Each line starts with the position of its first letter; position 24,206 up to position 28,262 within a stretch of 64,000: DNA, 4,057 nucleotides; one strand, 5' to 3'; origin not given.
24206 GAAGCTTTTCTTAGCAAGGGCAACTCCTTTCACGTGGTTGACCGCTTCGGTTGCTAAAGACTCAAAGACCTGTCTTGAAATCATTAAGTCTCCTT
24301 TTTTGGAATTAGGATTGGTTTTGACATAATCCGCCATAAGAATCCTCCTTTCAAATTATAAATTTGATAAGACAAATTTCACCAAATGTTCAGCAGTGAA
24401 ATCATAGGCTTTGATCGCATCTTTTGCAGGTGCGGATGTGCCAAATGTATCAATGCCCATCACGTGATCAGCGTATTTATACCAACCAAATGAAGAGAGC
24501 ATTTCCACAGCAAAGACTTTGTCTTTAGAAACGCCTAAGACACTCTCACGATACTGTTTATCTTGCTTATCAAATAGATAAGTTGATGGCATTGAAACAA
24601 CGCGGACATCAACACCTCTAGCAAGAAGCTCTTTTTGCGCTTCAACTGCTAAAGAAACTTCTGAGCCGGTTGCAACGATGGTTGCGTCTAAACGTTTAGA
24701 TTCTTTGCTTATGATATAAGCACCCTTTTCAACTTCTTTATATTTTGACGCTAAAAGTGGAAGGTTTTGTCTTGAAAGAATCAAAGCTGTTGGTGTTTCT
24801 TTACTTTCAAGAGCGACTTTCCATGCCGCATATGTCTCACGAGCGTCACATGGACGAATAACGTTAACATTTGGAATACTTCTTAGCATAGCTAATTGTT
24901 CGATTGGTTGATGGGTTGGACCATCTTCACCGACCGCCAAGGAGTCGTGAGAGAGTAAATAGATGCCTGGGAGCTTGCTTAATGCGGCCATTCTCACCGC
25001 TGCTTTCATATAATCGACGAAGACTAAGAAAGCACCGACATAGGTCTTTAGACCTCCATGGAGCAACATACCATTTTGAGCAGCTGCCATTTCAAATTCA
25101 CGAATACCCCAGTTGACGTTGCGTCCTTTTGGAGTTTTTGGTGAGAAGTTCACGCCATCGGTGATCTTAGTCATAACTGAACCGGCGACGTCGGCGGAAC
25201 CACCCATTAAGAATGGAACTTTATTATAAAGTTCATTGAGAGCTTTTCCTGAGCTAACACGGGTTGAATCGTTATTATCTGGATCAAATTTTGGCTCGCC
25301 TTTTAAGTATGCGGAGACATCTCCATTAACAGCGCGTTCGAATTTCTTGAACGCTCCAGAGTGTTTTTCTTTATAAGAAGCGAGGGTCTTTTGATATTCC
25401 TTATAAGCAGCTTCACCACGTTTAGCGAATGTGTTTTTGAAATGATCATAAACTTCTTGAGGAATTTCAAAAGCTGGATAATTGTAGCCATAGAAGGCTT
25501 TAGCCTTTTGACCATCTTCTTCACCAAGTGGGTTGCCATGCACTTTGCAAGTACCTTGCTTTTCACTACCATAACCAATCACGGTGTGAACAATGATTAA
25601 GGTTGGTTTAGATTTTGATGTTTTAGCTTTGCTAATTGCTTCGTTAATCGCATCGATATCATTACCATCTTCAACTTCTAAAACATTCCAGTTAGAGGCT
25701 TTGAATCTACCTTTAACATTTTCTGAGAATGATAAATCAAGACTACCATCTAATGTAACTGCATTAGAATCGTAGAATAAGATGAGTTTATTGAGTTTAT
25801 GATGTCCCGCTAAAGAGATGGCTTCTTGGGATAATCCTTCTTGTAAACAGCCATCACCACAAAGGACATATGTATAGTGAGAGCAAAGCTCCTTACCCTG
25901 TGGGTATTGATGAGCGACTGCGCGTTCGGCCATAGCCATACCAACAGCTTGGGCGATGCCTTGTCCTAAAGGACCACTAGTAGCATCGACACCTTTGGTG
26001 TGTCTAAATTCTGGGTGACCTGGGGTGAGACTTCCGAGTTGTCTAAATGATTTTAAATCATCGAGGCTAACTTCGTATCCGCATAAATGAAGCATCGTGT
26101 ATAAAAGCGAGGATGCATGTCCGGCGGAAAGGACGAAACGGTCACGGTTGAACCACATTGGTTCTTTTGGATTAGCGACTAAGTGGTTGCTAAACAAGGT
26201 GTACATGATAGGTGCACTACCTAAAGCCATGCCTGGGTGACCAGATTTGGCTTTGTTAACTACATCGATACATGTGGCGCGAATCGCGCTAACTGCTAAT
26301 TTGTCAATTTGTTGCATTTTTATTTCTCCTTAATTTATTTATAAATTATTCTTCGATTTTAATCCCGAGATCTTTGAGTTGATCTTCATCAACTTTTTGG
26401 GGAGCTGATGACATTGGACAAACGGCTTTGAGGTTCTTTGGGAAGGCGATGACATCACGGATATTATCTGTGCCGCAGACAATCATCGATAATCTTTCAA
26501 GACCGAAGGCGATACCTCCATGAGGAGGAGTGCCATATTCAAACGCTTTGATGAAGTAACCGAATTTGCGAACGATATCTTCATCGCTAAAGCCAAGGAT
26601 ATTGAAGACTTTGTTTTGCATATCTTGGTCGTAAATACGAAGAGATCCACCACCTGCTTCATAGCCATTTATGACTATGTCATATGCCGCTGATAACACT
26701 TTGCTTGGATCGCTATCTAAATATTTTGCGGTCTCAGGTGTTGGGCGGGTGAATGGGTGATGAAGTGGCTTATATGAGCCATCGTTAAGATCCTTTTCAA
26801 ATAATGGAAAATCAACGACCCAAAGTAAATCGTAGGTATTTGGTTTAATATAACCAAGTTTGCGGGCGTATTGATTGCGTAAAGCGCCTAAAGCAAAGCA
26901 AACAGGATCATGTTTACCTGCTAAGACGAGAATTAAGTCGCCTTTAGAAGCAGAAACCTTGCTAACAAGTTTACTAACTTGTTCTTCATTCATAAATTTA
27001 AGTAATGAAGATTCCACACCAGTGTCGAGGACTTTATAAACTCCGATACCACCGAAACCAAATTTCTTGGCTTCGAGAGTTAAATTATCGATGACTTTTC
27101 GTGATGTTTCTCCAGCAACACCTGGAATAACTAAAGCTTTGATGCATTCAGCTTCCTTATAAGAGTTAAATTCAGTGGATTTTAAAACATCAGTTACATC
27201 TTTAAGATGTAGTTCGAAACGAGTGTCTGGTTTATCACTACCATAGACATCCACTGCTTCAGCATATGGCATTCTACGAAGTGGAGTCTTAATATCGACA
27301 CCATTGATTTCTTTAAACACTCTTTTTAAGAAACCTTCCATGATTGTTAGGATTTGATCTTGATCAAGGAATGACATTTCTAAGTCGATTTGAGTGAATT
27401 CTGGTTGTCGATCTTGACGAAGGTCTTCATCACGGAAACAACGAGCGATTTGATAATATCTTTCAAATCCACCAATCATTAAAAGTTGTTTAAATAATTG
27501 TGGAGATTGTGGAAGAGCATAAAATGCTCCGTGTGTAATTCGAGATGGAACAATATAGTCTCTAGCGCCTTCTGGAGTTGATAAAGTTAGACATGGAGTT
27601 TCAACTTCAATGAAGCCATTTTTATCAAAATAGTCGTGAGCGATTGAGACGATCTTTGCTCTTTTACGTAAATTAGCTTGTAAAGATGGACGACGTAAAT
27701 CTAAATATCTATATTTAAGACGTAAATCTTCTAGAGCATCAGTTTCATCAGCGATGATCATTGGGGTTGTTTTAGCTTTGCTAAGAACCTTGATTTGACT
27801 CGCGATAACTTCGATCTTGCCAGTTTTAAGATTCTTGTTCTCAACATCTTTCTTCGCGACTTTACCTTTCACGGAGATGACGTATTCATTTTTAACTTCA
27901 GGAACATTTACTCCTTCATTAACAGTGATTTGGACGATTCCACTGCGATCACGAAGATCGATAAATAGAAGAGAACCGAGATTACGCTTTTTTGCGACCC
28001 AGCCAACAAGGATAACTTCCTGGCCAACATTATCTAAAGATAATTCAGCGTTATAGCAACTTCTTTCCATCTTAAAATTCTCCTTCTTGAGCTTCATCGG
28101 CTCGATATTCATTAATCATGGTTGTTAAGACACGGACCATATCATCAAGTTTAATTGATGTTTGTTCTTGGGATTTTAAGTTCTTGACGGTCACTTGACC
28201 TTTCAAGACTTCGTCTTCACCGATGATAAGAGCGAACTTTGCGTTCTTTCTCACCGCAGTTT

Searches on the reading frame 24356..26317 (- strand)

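Call 17: search_protein_families(library=pfam, proteins=[window:24356-26317:-])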
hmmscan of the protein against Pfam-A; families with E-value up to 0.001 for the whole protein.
window:24356-26317:- (653 aa): 6 families
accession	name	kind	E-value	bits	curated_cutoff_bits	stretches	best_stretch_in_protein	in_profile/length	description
PF00456.26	Transketolase_N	-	1.1e-135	452.4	22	1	5-333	2-332/334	Transketolase, thiamine diphosphate binding domain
PF02779.29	Transket_pyr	-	7.9e-51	172.6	27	1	351-520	4-173/174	Transketolase, pyrimidine binding domain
PF22613.1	Transketolase_C_1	-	2.7e-36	124.7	27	1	532-641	1-113/113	Transketolase-like TK C-terminal domain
PF02780.25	Transketolase_C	-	2.6e-12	47.2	25.9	1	541-644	8-123/124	Transketolase, C-terminal domain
PF13292.11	DXP_synthase_N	-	4.3e-05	23.4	21.2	1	3-185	17-172/274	1-deoxy-D-xylulose-5-phosphate synthase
PF00676.26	E1_dh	-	0.00031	20.2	22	0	108-241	92-220/300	Dehydrogenase E1 component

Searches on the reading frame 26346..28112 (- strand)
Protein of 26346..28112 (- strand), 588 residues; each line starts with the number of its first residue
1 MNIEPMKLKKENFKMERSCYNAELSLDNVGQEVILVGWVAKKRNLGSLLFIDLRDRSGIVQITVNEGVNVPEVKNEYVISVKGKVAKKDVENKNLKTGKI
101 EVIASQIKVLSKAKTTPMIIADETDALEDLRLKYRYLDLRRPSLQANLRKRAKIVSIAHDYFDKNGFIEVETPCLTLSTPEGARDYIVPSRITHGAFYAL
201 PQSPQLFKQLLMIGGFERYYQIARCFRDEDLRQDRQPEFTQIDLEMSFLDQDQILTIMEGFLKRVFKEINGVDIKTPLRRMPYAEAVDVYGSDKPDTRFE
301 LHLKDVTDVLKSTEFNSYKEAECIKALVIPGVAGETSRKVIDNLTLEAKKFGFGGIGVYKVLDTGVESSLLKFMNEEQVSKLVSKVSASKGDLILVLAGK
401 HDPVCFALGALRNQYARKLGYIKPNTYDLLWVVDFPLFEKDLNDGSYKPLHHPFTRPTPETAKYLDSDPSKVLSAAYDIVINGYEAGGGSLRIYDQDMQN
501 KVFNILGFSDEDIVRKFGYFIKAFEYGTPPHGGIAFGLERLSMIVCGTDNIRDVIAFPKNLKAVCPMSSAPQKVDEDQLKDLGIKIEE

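Call 17: search_protein_families(library=pfam, proteins=[window:26346-28112:-])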
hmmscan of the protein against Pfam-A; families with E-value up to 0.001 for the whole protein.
window:26346-28112:- (588 aa): 4 families
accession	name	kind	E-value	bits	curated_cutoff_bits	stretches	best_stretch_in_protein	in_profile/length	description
PF00152.25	tRNA-synt_2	-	4.3e-120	400.9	25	1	128-560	2-307/308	tRNA synthetases class II (D, K and N)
PF02938.19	GAD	-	4.9e-18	65.6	23.4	1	319-408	6-95/95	GAD domain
PF01336.31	tRNA_anti-codon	-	3.9e-13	49.6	27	1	33-110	1-75/75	OB-fold nucleic acid binding domain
PF01409.25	tRNA-synt_2d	-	5.9e-07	29.6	19.8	0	218-285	104-171/246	tRNA synthetases class II core domain (F)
